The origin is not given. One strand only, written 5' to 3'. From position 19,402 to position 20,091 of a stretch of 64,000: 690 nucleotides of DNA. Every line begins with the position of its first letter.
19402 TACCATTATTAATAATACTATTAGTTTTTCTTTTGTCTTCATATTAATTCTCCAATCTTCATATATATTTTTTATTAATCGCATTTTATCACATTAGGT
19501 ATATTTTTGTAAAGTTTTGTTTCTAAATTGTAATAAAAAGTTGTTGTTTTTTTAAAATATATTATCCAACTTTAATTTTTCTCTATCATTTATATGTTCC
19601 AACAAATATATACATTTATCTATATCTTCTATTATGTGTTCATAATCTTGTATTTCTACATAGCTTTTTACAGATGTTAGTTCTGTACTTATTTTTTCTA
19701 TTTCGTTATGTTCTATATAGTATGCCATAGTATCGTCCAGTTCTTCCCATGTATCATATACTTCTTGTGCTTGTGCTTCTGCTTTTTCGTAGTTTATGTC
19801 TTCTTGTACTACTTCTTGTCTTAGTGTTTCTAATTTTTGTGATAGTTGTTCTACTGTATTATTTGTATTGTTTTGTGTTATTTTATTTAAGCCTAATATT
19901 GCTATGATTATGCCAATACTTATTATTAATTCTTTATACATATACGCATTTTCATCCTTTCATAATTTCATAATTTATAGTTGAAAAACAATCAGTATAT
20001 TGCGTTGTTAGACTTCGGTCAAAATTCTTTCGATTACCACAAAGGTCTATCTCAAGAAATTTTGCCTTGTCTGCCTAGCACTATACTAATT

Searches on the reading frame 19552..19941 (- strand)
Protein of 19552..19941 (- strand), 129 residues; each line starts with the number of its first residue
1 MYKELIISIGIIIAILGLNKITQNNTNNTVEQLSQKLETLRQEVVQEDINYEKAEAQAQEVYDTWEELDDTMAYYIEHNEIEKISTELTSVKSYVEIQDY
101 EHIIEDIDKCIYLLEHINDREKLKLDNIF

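Call 70: search_protein_families(library=pfam, proteins=[window:19552-19941:-], max_evalue=0.001)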
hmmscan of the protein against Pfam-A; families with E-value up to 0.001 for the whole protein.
window:19552-19941:- (129 aa): 1 family
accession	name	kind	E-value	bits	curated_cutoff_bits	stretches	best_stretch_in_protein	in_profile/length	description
PF14276.11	DUF4363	-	9.4e-20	71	27.5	1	22-128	3-107/107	Domain of unknown function (DUF4363)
